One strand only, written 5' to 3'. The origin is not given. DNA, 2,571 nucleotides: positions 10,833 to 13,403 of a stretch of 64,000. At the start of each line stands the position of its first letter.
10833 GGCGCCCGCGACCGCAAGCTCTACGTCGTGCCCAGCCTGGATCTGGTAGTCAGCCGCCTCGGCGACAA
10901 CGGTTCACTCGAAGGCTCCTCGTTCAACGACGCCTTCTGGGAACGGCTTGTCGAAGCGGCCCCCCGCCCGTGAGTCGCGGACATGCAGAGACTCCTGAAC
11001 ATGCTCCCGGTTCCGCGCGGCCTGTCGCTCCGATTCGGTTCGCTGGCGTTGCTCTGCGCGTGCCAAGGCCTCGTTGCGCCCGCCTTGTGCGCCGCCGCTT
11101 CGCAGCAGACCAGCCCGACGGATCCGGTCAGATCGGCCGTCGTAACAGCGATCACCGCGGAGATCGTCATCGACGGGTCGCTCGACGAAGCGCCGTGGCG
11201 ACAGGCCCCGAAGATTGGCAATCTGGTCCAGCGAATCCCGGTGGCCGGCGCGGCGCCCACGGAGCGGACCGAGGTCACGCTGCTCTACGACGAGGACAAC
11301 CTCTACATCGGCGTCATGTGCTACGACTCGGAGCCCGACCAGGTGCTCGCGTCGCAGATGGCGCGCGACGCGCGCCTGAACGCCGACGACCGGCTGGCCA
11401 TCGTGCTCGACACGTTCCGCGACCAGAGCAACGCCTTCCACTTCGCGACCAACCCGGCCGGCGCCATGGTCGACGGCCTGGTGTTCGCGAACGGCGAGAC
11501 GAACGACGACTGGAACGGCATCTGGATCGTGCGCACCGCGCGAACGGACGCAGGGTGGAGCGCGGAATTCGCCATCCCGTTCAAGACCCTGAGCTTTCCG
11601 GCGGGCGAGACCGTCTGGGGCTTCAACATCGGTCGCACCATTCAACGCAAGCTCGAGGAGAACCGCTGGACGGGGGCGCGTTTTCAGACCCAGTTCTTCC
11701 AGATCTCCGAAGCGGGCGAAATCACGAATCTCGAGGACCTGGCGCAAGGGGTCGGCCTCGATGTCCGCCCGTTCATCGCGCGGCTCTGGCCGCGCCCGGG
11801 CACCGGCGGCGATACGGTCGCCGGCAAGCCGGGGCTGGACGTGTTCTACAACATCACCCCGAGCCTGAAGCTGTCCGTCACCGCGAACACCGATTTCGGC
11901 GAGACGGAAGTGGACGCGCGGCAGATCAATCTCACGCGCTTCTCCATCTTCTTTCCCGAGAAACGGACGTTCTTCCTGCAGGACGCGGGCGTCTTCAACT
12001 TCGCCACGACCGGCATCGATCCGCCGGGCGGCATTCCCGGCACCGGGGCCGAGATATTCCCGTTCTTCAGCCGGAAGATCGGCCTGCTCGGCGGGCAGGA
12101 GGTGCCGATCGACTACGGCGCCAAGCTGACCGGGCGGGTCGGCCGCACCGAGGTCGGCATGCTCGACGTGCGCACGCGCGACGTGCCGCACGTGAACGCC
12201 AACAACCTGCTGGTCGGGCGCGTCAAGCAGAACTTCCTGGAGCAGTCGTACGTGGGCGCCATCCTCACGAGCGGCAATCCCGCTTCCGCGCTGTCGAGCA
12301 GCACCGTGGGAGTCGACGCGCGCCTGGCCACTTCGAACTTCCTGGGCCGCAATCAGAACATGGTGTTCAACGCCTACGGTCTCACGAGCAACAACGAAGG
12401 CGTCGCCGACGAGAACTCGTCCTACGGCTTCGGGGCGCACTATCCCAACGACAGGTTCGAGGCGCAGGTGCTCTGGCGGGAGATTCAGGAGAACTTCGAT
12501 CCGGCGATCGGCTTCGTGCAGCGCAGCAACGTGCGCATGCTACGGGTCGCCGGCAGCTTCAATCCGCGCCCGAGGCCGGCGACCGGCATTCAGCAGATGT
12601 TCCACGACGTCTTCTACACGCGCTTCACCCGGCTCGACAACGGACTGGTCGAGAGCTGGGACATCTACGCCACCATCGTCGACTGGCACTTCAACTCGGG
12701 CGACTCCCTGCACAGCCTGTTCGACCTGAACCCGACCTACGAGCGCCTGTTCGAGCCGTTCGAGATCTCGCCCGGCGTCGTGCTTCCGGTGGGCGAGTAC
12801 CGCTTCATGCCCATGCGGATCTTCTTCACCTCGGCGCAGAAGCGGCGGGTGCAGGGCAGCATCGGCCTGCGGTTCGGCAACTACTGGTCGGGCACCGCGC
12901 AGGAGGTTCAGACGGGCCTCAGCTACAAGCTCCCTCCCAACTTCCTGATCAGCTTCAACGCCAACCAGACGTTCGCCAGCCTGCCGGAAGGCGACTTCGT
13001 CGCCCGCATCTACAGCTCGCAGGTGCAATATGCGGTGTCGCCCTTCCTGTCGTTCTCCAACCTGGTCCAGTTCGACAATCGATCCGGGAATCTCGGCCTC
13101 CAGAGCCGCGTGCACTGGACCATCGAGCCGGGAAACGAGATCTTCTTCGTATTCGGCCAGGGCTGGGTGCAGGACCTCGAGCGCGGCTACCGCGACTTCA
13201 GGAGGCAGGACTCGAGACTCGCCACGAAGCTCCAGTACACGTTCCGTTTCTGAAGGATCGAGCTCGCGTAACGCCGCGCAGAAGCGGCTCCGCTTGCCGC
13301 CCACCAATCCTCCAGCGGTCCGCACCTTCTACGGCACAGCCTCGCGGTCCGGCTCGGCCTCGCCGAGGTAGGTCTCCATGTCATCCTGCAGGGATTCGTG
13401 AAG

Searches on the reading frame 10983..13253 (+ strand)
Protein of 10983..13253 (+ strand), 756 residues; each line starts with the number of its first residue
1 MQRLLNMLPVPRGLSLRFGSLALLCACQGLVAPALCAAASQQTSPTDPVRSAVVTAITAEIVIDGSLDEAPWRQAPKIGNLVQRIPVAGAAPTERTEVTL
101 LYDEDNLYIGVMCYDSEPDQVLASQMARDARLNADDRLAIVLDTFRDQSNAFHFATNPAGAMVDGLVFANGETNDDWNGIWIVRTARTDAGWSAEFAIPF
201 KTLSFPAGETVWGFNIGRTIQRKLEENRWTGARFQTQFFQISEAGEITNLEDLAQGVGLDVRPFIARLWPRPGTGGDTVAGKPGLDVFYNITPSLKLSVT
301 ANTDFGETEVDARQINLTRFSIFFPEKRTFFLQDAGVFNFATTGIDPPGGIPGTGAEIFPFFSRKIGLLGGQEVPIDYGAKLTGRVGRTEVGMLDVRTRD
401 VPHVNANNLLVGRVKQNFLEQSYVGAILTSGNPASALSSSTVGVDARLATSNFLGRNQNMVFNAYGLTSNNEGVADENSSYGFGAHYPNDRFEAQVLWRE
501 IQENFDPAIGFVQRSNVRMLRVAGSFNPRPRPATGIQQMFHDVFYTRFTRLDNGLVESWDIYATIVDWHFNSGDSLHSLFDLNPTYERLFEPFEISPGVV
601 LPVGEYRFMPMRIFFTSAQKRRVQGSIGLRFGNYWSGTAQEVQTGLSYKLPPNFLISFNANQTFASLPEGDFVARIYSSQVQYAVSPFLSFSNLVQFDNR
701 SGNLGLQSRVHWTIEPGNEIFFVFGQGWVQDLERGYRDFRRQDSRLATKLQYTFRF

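Call 38: search_protein_families(library=pfam, proteins=[window:10983-13253:+], max_evalue=0.001)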
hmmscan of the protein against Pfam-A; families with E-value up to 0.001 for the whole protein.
window:10983-13253:+ (756 aa): 2 families
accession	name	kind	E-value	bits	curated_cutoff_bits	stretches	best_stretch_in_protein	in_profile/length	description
PF19313.5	DUF5916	-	4e-09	36.2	22.6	1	261-339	7-84/572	Domain of unknown function (DUF5916)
PF06452.16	CBM9_1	-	2.4e-06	28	23.4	1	63-216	1-146/185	Carbohydrate family 9 binding domain-like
